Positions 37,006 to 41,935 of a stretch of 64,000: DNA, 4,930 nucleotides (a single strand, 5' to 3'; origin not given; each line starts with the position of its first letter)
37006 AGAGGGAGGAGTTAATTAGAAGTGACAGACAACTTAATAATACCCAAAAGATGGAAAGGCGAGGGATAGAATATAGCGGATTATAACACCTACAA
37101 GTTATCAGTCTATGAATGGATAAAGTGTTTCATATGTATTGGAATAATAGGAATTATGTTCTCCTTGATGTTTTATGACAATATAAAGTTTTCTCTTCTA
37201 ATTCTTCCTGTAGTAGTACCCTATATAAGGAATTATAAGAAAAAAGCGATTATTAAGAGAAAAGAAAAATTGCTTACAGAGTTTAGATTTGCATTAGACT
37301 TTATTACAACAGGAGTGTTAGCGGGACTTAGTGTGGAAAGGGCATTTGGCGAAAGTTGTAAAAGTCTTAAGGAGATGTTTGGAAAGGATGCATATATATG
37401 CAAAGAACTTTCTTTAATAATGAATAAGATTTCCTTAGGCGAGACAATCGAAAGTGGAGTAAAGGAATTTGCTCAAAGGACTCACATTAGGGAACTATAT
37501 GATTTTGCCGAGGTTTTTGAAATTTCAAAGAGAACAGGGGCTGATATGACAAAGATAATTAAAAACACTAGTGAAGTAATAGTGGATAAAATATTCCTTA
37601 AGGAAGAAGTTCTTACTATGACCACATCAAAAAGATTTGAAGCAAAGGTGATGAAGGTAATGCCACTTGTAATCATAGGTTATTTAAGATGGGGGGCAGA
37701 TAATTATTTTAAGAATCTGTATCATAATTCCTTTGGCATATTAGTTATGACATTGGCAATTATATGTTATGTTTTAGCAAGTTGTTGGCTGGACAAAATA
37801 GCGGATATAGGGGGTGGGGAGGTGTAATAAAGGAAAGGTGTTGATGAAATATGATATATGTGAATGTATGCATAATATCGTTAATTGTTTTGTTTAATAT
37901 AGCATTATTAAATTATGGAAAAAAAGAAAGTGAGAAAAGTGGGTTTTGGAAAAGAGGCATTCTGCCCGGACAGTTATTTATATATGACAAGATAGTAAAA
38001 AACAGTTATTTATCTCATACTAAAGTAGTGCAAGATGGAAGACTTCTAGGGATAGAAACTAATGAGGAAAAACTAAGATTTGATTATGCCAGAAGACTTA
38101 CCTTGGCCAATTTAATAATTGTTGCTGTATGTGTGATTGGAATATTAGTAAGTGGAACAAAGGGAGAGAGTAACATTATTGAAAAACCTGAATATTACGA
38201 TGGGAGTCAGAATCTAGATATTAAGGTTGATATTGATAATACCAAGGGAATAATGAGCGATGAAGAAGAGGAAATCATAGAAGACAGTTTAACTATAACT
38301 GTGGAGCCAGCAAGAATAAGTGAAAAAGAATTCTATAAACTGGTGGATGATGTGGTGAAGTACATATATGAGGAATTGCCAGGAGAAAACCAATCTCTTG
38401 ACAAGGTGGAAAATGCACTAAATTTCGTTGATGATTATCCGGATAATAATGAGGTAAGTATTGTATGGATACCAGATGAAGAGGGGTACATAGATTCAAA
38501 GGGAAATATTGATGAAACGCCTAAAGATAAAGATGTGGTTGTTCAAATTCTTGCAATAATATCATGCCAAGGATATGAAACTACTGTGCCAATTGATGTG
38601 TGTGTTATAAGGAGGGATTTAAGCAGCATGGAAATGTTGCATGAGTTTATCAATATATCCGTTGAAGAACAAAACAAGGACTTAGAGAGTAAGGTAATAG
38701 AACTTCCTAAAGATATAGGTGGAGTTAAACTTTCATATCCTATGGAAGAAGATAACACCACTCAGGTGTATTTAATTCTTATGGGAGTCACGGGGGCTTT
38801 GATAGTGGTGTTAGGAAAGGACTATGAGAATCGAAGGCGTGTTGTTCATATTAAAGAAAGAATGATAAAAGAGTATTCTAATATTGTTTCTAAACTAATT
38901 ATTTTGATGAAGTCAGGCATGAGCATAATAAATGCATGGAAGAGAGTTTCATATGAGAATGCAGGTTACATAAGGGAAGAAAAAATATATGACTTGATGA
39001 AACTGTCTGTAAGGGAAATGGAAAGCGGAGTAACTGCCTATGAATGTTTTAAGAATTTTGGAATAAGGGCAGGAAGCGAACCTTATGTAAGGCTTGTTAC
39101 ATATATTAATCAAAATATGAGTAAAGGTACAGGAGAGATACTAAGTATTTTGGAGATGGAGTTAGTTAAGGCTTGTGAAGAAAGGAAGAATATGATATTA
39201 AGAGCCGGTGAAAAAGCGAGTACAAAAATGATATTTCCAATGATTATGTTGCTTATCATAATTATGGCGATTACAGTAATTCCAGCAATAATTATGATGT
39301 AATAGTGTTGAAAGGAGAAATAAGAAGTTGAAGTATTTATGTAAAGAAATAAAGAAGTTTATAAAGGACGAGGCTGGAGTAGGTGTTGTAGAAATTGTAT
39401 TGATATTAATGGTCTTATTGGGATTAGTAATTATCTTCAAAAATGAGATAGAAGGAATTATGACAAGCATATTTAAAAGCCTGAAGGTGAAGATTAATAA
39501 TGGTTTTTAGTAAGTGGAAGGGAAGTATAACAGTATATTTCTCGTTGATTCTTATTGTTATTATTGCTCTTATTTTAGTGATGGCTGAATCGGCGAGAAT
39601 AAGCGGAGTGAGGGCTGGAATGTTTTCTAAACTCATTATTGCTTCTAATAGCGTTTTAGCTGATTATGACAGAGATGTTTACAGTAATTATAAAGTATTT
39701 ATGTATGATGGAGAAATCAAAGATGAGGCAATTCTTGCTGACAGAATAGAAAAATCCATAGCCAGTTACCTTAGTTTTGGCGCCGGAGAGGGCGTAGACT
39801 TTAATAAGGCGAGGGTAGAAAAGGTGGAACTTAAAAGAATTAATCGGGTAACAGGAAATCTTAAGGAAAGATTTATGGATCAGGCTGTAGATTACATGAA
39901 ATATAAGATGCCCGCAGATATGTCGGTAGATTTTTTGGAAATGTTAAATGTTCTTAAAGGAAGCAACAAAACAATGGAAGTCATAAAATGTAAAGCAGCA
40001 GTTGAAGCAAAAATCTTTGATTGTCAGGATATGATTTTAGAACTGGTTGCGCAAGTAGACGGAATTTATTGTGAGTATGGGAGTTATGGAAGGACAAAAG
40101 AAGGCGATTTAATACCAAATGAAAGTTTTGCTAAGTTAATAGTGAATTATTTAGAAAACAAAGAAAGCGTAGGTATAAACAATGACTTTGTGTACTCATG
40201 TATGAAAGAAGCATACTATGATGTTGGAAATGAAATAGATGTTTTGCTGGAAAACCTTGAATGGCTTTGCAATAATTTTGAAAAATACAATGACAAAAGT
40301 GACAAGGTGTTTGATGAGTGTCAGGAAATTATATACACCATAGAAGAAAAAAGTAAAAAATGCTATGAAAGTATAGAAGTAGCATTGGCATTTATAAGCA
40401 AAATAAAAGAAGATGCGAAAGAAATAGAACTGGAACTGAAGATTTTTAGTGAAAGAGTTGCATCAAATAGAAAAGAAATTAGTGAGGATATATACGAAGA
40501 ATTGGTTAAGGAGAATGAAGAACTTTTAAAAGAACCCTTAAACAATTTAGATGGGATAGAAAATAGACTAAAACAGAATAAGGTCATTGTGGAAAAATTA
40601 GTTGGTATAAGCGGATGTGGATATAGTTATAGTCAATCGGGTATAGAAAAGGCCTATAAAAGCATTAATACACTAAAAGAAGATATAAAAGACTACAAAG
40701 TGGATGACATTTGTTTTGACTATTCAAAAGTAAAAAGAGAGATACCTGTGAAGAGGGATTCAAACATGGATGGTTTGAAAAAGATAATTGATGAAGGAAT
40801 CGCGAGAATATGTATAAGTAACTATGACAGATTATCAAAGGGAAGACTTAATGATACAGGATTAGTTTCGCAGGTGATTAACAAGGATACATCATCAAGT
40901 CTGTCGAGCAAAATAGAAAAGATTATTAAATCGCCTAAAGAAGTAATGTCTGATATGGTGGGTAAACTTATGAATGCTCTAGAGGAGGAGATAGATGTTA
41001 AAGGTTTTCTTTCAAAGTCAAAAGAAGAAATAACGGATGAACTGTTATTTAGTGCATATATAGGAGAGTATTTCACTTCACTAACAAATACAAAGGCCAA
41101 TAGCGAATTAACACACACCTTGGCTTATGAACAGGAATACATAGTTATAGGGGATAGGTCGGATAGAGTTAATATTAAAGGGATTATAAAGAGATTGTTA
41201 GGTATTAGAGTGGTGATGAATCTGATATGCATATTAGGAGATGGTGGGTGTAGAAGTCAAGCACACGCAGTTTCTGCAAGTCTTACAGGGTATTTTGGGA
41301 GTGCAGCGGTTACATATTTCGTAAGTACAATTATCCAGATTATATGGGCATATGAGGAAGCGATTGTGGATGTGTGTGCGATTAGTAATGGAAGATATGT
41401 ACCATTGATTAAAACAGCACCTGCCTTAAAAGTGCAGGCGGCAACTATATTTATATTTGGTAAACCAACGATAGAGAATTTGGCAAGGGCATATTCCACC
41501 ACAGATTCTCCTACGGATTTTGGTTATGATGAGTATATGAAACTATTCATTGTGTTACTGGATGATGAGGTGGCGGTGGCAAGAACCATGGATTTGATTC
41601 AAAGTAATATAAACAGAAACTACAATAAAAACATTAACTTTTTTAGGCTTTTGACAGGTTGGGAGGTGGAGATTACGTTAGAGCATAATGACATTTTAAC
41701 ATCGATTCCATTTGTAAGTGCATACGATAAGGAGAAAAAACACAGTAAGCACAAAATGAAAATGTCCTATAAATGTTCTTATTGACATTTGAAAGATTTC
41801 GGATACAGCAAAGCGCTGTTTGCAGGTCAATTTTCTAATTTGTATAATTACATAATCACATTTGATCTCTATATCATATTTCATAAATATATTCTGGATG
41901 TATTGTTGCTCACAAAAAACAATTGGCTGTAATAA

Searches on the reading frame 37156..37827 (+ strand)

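Call 54: search_protein_families(library=pfam, proteins=[window:37156-37827:+], max_evalue=0.0001)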
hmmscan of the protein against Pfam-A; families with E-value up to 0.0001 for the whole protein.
window:37156-37827:+ (223 aa): 1 family
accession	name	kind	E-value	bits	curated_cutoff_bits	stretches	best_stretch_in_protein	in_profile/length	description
PF00482.28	T2SSF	-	1.9e-05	25.1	25.2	1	47-176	2-122/125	Type II secretion system (T2SS), protein F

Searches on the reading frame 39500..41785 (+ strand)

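Call 55: search_protein_families(library=pfam, proteins=[window:39500-41785:+], max_evalue=0.0001)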
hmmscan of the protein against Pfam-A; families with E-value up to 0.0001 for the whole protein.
window:39500-41785:+ (761 aa): 1 family
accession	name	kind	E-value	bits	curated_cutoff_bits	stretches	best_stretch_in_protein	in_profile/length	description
PF18960.5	DUF5702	-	9.5e-54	182.7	26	1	417-727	6-274/276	Family of unknown function (DUF5702)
